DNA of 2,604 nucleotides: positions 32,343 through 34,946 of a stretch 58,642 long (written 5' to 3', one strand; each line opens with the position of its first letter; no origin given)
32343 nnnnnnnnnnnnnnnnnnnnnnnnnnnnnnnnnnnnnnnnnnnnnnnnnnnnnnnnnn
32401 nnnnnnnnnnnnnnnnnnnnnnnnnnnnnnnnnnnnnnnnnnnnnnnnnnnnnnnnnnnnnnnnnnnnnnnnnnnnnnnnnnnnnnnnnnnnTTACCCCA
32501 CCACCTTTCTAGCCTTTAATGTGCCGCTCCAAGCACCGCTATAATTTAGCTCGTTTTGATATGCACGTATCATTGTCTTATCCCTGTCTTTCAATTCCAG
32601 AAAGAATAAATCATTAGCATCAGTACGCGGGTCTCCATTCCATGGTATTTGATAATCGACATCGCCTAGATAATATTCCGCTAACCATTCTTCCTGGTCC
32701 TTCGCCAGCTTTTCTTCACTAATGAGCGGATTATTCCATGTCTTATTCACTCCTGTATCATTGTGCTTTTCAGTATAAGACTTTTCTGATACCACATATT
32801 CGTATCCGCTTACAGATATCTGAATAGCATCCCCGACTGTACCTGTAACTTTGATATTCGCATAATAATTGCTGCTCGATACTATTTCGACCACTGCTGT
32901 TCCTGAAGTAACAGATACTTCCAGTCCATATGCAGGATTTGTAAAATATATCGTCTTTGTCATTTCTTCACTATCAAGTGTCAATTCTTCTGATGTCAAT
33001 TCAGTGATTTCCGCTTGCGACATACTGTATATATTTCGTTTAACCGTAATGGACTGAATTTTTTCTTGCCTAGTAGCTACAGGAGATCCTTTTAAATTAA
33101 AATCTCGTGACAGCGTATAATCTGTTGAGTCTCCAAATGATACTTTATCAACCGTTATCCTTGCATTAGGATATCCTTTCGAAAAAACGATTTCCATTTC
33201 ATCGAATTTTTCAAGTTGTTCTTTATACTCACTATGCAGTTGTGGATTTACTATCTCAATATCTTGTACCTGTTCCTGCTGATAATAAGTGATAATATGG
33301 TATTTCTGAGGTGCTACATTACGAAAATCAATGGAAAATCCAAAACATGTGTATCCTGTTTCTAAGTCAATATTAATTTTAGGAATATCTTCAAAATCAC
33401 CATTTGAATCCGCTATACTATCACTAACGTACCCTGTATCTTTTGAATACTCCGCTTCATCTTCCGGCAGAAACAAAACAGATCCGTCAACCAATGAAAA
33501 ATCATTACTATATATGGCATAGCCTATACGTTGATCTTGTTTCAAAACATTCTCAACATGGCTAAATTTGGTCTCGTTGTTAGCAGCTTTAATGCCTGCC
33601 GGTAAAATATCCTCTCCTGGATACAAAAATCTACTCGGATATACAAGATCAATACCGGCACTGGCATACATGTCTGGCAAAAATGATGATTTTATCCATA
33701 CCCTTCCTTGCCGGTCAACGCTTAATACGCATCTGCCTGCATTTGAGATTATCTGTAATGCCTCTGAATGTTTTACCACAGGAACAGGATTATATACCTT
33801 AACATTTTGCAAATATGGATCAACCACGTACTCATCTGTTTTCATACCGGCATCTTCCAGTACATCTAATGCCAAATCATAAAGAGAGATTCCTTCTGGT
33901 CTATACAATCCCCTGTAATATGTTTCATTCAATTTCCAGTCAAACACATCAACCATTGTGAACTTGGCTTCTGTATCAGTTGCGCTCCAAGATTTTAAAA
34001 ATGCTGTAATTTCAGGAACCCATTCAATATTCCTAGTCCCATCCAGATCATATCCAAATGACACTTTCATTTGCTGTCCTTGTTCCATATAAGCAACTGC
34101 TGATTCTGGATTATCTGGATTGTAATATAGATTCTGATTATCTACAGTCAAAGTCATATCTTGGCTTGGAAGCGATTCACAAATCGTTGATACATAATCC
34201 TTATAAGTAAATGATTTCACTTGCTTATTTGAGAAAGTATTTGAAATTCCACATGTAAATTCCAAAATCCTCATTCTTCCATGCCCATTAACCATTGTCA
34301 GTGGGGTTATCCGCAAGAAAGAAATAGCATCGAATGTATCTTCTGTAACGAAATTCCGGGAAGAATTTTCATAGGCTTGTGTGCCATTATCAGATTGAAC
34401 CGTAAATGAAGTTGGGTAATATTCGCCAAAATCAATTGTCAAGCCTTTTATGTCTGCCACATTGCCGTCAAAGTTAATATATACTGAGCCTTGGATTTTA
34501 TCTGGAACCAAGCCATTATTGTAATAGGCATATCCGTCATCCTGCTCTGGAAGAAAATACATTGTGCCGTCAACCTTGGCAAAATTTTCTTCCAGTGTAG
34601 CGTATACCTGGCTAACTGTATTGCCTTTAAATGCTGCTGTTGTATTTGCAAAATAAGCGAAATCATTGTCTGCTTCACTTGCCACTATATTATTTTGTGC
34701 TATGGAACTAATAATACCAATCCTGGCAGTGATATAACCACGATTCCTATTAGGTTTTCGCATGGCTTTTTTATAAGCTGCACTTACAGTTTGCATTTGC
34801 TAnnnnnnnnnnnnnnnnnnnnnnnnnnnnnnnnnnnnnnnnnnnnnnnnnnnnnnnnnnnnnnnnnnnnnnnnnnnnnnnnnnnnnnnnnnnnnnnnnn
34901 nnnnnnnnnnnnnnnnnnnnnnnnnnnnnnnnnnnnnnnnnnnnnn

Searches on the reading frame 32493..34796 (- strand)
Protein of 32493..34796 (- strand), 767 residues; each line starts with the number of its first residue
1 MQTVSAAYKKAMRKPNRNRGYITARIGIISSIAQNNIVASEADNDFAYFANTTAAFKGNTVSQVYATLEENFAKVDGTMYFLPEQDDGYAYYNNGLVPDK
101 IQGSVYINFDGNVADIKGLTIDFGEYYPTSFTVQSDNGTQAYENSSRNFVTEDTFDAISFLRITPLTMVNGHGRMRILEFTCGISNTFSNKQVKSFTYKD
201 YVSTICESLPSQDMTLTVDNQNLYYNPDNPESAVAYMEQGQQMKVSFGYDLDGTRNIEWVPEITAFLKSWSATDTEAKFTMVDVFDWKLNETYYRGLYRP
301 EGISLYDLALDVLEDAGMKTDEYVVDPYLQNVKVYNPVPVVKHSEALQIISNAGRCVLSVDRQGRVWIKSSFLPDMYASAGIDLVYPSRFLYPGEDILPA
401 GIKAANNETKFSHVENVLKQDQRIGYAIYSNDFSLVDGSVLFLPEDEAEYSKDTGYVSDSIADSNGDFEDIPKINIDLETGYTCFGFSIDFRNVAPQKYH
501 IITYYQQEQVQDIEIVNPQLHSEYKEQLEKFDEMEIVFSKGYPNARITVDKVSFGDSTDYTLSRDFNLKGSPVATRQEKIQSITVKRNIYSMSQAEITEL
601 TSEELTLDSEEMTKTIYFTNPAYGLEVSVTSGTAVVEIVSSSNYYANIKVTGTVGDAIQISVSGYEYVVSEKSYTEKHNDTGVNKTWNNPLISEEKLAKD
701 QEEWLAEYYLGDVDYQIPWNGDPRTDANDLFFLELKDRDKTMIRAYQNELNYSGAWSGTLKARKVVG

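Call 12: search_protein_families(library=phrogs, proteins=[window:32493-34796:-], max_evalue=0.001)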
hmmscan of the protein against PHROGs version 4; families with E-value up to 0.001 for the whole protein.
window:32493-34796:- (767 aa): 1 family
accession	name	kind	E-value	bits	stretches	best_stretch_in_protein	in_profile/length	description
phrog_13879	-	unknown function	1e-108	365.1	3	1-420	1-420/571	-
